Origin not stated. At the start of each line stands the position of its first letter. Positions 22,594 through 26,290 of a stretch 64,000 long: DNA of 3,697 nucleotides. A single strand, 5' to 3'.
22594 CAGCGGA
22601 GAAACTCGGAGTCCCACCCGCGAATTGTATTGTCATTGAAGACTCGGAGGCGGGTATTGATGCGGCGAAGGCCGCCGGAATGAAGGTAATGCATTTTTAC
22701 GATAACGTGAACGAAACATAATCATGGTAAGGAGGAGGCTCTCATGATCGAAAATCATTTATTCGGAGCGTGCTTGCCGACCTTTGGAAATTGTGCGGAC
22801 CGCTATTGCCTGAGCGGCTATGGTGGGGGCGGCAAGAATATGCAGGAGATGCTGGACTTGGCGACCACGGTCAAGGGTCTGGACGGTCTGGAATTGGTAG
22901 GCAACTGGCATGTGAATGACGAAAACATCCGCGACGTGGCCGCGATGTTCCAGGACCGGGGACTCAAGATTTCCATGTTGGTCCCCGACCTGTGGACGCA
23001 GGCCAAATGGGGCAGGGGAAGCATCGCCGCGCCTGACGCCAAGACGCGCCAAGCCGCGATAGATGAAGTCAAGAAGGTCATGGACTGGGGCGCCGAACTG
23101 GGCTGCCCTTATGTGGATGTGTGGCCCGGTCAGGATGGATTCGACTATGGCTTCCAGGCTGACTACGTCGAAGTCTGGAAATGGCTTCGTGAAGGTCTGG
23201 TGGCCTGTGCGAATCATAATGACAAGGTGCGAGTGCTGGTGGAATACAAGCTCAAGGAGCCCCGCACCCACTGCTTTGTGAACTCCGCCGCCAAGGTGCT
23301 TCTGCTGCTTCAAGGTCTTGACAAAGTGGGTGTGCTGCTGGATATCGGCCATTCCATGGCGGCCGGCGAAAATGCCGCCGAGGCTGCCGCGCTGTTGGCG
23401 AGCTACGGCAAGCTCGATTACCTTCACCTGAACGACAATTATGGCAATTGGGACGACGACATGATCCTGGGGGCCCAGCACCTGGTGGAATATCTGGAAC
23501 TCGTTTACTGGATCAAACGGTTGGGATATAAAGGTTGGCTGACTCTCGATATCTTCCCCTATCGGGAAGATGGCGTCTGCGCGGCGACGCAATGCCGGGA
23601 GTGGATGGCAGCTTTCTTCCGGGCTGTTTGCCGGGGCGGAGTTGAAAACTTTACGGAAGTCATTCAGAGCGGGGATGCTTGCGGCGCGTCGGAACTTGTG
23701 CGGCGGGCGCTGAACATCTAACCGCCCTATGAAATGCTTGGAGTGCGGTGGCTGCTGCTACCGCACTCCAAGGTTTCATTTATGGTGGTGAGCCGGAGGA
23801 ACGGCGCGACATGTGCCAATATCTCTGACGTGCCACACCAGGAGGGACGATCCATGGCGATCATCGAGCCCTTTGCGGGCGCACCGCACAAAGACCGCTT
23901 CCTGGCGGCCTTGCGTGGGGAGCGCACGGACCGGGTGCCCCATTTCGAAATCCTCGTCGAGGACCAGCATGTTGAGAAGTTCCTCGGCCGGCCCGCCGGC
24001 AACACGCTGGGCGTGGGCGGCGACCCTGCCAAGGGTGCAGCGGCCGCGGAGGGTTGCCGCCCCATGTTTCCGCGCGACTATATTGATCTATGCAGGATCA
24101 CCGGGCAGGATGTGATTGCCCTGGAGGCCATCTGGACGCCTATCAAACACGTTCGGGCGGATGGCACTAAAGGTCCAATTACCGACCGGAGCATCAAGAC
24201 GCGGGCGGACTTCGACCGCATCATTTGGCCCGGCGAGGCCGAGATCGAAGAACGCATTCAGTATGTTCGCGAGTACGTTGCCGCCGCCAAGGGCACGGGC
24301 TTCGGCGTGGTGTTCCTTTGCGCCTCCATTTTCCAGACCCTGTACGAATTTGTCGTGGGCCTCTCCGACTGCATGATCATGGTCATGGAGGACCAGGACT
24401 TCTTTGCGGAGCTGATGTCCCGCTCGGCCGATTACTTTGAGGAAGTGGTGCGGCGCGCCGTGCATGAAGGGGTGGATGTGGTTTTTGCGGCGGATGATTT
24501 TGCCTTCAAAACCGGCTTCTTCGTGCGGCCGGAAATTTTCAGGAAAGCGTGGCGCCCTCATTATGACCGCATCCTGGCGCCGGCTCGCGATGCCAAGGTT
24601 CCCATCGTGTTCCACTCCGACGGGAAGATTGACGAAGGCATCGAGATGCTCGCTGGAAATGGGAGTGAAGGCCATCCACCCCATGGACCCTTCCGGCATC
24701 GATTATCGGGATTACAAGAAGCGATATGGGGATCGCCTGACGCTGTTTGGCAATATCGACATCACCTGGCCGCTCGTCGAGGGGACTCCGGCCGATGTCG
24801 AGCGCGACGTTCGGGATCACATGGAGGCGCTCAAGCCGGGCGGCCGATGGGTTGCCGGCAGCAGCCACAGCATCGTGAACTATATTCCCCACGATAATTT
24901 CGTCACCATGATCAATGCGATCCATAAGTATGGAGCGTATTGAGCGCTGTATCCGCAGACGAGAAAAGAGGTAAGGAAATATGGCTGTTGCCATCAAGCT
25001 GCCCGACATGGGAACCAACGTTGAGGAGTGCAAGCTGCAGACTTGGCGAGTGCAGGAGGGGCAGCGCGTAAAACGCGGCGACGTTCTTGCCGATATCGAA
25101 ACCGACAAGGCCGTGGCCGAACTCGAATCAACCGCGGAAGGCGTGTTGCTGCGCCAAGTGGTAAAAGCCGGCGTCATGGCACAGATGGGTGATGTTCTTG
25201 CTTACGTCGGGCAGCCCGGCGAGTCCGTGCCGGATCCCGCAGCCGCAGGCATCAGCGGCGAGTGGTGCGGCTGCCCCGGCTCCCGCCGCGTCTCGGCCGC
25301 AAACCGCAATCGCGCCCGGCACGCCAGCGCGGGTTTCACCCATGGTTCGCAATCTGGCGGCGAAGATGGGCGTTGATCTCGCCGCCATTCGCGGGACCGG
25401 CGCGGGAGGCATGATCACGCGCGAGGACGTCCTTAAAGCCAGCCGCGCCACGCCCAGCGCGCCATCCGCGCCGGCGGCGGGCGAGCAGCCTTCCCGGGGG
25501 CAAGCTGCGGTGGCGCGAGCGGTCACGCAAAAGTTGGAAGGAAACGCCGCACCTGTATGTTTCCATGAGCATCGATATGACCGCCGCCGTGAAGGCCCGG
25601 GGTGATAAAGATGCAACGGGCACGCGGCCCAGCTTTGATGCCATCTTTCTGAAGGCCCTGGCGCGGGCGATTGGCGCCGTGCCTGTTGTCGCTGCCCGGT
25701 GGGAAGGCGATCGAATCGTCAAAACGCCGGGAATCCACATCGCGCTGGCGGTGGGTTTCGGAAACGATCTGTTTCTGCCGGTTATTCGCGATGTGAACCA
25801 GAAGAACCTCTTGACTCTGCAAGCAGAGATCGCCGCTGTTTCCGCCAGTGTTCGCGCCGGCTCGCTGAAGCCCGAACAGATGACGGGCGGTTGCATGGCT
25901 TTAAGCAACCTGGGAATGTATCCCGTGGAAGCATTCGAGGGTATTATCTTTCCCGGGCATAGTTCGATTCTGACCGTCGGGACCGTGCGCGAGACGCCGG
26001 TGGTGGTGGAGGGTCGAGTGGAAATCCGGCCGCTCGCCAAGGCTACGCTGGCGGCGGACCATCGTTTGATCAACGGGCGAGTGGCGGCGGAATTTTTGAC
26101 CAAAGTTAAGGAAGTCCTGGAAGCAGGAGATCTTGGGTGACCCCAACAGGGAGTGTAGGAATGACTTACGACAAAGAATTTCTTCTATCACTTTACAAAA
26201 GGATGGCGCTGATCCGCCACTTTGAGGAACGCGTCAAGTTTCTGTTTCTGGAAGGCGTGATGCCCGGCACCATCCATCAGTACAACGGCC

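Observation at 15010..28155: RuBisCO-like protein with a RhaB-type kinase, two acetoin-dehydrogenase-type E1 pairs, a lipoyl E2 and a URO-D-family protein: candidate undescribed (deoxy)sugar-phosphate catabolic system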

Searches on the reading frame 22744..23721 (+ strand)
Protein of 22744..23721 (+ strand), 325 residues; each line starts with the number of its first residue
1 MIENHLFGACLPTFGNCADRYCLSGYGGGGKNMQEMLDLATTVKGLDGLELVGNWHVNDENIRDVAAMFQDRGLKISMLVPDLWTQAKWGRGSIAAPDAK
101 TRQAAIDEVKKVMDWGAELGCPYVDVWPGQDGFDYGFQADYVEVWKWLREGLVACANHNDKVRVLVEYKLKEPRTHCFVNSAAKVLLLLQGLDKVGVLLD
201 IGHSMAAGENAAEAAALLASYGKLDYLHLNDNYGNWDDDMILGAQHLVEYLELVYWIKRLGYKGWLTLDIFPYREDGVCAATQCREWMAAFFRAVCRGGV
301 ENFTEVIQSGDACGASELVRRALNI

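Call 4: search_protein_families(library=pfam, proteins=[window:22744-23721:+])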
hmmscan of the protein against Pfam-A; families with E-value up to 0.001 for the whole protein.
window:22744-23721:+ (325 aa): 1 family
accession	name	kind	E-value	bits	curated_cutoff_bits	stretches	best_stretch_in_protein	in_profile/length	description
PF01261.30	AP_endonuc_2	-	2.5e-27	96.6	31.1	1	45-287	8-245/249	Xylose isomerase-like TIM barrel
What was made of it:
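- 22744..23721 (+): Xylose-isomerase-like TIM barrel; probable aldose-ketose isomerase of the core. AP_endonuc_2 2.5e-27 (call 4).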

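Call 16: search_protein_families(library=ncbifam, proteins=[window:22744-23721:+], max_evalue=0.00001)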
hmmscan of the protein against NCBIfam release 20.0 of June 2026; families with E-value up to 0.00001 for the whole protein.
window:22744-23721:+ (325 aa): 7 families
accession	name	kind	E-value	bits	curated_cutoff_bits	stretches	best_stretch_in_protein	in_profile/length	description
TIGR02631.1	xylA_Arthro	equivalog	1e-25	90.6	447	1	58-277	66-293/382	xylose isomerase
TIGR02635.1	RhaI_grampos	equivalog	1.8e-22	79.8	531.35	1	13-250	19-259/378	L-rhamnose isomerase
TIGR02629.1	L_rham_iso_rhiz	equivalog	1.2e-08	34.3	646.75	1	90-244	133-287/412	L-rhamnose catabolism isomerase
NF007360.0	PRK09856.1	equivalog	3.6e-07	30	305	1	95-270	78-248/276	fructoselysine 3-epimerase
NF003998.0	PRK05474.1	subfamily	3.9e-07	29.2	459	1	67-241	128-311/439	xylose isomerase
TIGR02630.1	xylose_isom_A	equivalog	6.3e-07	28.7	533.25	1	67-240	126-308/435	xylose isomerase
NF041099.2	keto_glucon_epim_IolO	equivalog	1e-06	28.3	300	1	93-288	79-264/269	5-keto-L-gluconate epimerase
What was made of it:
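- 22744..23721 (+): Weak NCBIfam hits to XylA and RhaI (call 16).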

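Call 33: search_solved_structures(query=window:22744-23721:+, max_evalue=0.001)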
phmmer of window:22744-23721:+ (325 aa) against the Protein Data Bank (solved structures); distinct sequences matched with E-value up to 0.001: 51.
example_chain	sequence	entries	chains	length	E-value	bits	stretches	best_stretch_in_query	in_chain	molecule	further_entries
3ktc_A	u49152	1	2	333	2.5e-54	188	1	7-301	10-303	Xylose isomerase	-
1bxb_A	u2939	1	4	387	4.2e-22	82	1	59-280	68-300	XYLOSE ISOMERASE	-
1bxc_A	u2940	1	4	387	2.8e-19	72.7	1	59-280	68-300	XYLOSE ISOMERASE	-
7dmm_A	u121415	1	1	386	4e-15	59.1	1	58-281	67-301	Xylose isomerase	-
3gnx_A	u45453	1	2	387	4e-15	59.1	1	58-281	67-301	Xylose isomerase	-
1gw9_A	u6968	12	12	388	4e-15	59.1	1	58-281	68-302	XYLOSE ISOMERASE | D-XYLOSE ISOMERASE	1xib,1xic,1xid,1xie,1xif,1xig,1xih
5y4j_A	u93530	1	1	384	4.1e-15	59.1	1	58-281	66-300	Xylose isomerase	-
8wdg_A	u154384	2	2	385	4.1e-15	59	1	58-281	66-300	Xylose isomerase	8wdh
5avh_A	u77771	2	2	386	4.1e-15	59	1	58-281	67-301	Xylose isomerase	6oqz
1o1h_A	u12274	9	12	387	4.2e-15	59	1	58-281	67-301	Xylose isomerase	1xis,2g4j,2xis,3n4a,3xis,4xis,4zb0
1oad_A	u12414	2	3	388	4.2e-15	59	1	58-281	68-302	XYLOSE ISOMERASE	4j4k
1mnz_A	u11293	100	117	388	4.2e-15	59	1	58-281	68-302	Xylose isomerase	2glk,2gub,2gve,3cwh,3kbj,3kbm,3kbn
7bjz_A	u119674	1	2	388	9.3e-15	57.9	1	58-281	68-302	Xylose isomerase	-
6xia_A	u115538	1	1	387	9.4e-15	57.9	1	60-281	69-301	D-XYLOSE ISOMERASE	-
4lnc_A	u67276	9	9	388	1.1e-14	57.7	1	58-281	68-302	Xylose isomerase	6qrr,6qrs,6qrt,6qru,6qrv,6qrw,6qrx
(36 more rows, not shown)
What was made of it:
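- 22744..23721 (+): Best PDB hits are 3ktc, a 'xylose isomerase' (E = 2.5e-54), and Thermus xylose isomerase 1bxb (E = 4e-22) (call 33).
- The barrel is nearest to xylose and rhamnose isomerases (calls 16, 33).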

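Call 64: search_dna_similar(query=window:22744-23721:+, collection=plasmids, mode=protein, max_rows=12)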
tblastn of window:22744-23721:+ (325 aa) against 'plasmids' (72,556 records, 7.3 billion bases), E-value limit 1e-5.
Records with a match: 159; places in all: 169; records where one place covers at least 80% of the query: 95.
Best place of each record, by identity: <60% 159.
By first word of the organism name: Rhizobium 48; Agrobacterium 15; Pantoea 11; Thermus 10; Sinorhizobium 9; Deinococcus 9; Lactiplantibacillus 8; Streptomyces 7; Paracoccus 5; Labrenzia 4; and 22 more.
By predicted mobility (MOB-suite, as given by PLSDB): non-mobilizable 87; conjugative 50; mobilizable 22.
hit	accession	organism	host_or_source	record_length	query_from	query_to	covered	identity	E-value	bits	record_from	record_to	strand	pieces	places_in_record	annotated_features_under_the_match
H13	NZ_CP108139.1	Streptomyces sp. NBC_00184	-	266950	6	323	98%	37.5%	3e-51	189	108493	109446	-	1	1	TIM barrel protein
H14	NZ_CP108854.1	Streptomyces sp. NBC_00841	-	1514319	6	323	98%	37.5%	3e-51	189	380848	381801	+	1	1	record has no annotation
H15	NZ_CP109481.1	Streptomyces sp. NBC_01450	-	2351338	7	323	98%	37.5%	4e-46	174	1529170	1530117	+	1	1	none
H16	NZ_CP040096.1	Pantoea sp. SO10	whole organism,soil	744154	7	323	98%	36.4%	1e-49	184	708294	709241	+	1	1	sugar phosphate isomerase/epimerase family protein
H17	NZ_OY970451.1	Pantoea sp. Nvir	-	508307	7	323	98%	36.4%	2e-49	183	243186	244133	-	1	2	sugar phosphate isomerase/epimerase family protein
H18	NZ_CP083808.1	Pantoea agglomerans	Eucalyptus grandis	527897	7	323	98%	36.4%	2e-49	183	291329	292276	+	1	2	sugar phosphate isomerase/epimerase family protein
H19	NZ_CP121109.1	Pantoea sp. X85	metagenomic assembly,rabbit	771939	7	323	98%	36.4%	2e-49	183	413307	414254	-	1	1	sugar phosphate isomerase/epimerase family protein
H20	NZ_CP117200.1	Pantoea sp. SS70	Solanum tuberosum L.,cell culture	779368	7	323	98%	36.4%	2e-49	183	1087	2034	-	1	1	sugar phosphate isomerase/epimerase family protein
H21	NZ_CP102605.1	Pantoea sp. SOD02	cell culture,urban freshwater stream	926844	7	323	98%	35.7%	1e-48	181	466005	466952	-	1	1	sugar phosphate isomerase/epimerase family protein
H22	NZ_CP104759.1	Pantoea piersonii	Homo sapiens,Cell culture,Unstimulated ...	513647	7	323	98%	35.7%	4e-47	177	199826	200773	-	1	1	sugar phosphate isomerase/epimerase family protein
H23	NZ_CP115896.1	Pantoea piersonii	Homo sapiens,blood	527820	7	323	98%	35.7%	4e-47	177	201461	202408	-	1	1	sugar phosphate isomerase/epimerase family protein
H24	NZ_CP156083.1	Croceibacterium sp. TMG7-5b_MA50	Sponge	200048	1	323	99%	33.9%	7e-47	176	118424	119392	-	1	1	TIM barrel protein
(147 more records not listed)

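Call 65: get_annotated_region(hit=H18, flank=9000)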
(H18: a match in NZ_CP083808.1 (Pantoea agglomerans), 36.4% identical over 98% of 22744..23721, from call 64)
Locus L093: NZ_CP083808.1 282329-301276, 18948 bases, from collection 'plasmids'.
description: Pantoea agglomerans strain 33.1 plasmid p33.1_1, complete sequence
organism: Pantoea agglomerans (NCBI taxid 549)
taxonomy: Bacteria; Pseudomonadota; Gammaproteobacteria; Enterobacterales; Erwiniaceae; Pantoea; Pantoea agglomerans
host: -; source: Eucalyptus grandis; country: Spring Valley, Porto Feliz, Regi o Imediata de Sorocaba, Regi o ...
typing (MOB-suite, as given by PLSDB): non-mobilizable; replicon ColRNAI_rep_cluster_1857,rep_cluster_1232
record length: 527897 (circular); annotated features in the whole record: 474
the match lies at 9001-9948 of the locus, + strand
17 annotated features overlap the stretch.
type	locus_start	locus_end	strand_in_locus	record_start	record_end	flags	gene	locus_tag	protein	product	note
CDS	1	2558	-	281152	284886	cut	-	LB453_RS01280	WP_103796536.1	nitrate reductase subunit alpha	GO:0009061 - anaerobic respiration [Evidence IEA]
CDS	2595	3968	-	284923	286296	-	-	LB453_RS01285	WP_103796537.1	NarK family nitrate/nitrite MFS transporter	GO:0015707 - nitrite transport [Evidence IEA]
CDS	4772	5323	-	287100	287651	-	-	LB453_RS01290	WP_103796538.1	TetR/AcrR family transcriptional regulator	-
CDS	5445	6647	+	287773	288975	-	-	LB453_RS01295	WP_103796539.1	MFS transporter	GO:0055085 - transmembrane transport [Evidence IEA]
CDS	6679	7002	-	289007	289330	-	-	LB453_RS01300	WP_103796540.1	hypothetical protein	-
CDS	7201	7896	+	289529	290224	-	-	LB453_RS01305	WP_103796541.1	B3/4 domain-containing protein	-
CDS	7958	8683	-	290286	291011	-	-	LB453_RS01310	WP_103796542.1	YoaK family protein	-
CDS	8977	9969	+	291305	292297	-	-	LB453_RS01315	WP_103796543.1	sugar phosphate isomerase/epimerase family protein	-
CDS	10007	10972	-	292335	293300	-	corA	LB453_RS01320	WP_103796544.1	magnesium/cobalt transporter CorA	GO:0006824 - cobalt ion transport [Evidence IEA]; GO:0015693 - magnesium ion transport [Evidence IEA]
CDS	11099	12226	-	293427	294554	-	-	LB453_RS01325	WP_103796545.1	acyltransferase family protein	-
CDS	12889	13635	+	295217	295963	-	-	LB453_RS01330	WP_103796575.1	SGNH/GDSL hydrolase family protein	-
CDS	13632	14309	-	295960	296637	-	-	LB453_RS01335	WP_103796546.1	SDR family oxidoreductase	-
CDS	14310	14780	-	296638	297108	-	-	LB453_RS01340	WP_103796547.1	YhcH/YjgK/YiaL family protein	-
CDS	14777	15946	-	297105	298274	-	-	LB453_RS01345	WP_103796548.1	exo-alpha-sialidase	-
CDS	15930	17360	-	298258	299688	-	-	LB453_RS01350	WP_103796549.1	sodium:solute symporter family protein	-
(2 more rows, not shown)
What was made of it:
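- Tried and rejected: That gene is an orphan there (calls 64, 65).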

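Call 70: find_encoding_contigs(protein=window:22744-23721:+, flank=10000, max_places=5)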
Protein window:22744-23721:+ (325 aa): 2 contigs read that carry it; 2 places shown.
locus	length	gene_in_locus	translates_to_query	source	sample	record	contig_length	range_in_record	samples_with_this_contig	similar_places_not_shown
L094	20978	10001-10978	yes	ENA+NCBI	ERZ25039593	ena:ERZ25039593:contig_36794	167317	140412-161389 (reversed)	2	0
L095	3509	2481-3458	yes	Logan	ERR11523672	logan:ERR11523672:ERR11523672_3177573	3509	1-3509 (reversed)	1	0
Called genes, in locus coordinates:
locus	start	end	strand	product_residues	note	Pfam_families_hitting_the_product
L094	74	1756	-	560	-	PF20736:Glyco_hydro127M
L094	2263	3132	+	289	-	PF01418:HTH_6, PF01380:SIS, PF13580:SIS_2 (weak)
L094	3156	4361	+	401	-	PF02788:RuBisCO_large_N, PF00016:RuBisCO_large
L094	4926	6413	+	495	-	PF00370:FGGY_N, PF02782:FGGY_C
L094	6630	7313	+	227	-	PF04199:Cyclase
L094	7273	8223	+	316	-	PF00676:E1_dh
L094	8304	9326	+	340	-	PF02779:Transket_pyr, PF02780:Transketolase_C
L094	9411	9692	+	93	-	PF13419:HAD_2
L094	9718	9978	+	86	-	PF00702:Hydrolase, PF13419:HAD_2, PF13242:Hydrolase_like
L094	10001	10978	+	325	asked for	PF01261:AP_endonuc_2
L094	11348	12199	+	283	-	PF01208:URO-D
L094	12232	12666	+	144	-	PF00364:Biotin_lipoyl, PF25997:BSH_YhbJ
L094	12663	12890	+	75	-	-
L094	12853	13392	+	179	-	PF00198:2-oxoacid_dh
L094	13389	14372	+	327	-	PF00676:E1_dh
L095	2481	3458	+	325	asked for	PF01261:AP_endonuc_2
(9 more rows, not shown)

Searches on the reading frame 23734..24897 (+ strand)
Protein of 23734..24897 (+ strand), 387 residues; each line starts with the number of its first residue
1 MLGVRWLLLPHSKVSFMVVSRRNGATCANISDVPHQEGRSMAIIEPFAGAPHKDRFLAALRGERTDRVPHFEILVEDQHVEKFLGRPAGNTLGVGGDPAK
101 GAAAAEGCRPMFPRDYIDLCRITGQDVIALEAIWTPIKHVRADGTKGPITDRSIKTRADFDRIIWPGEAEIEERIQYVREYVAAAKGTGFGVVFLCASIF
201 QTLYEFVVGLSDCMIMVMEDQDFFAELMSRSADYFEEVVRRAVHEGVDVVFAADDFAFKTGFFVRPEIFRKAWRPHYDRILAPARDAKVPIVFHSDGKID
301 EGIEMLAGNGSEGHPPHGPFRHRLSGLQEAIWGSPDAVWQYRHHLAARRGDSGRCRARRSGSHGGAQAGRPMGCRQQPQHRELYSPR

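Call 4: search_protein_families(library=pfam, proteins=[window:23734-24897:+])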
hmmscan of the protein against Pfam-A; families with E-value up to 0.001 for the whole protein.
window:23734-24897:+ (387 aa): 1 family
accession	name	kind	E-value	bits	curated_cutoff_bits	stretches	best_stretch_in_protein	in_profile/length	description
PF01208.23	URO-D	-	7.5e-14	51.9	23.9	1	144-308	89-258/346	Uroporphyrinogen decarboxylase (URO-D)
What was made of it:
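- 23854..24943 (+): URO-D-family protein, 362 aa once one extra G at 24652 is removed. Pfam URO-D on both frame pieces (call 4).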

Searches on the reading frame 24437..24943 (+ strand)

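Call 4: search_protein_families(library=pfam, proteins=[window:24437-24943:+])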
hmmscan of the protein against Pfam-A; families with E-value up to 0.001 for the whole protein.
window:24437-24943:+ (168 aa): 1 family
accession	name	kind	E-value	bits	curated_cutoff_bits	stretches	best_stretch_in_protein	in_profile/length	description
PF01208.23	URO-D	-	1.8e-08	34.2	23.9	1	88-165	270-346/346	Uroporphyrinogen decarboxylase (URO-D)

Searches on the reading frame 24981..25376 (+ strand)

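Call 5: search_protein_families(library=pfam, proteins=[window:24981-25376:+])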
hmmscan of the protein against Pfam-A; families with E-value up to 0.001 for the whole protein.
window:24981-25376:+ (131 aa): 3 families
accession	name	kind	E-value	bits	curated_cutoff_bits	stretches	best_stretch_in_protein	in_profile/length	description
PF00364.28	Biotin_lipoyl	-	1.7e-15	57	22.1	1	4-75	2-72/73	Biotin-requiring enzyme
PF13533.13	Biotin_lipoyl_2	-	1e-07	32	29.8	1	18-39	10-31/32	Biotin-lipoyl like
PF01551.29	Peptidase_M23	-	0.00048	20.7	28.7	0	18-43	51-76/96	Peptidase family M23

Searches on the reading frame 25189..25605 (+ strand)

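Call 5: search_protein_families(library=pfam, proteins=[window:25189-25605:+])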
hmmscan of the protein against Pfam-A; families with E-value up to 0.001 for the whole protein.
window:25189-25605:+ (138 aa): 1 family
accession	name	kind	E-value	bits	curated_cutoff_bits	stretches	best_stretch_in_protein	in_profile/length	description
PF02817.22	E3_binding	-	3.3e-13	50.1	23.7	1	48-82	2-36/36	e3 binding domain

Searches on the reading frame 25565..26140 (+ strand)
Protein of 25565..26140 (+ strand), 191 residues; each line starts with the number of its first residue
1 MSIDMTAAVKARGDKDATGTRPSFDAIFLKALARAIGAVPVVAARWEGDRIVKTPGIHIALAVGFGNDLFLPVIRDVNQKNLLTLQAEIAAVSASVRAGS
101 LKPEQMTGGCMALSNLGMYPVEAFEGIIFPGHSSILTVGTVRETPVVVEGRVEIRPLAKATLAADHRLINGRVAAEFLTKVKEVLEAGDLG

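Call 5: search_protein_families(library=pfam, proteins=[window:25565-26140:+])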
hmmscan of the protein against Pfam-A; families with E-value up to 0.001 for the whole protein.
window:25565-26140:+ (191 aa): 1 family
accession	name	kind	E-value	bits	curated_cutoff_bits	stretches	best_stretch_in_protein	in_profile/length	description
PF00198.28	2-oxoacid_dh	-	5.7e-49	167.1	23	1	3-187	36-226/232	2-oxoacid dehydrogenases acyltransferase (catalytic domain)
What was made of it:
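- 24981..26140 (+): E2 dihydrolipoamide acyltransferase (lipoyl, E3-binding and catalytic domains). Pfam on three frame pieces (call 5).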
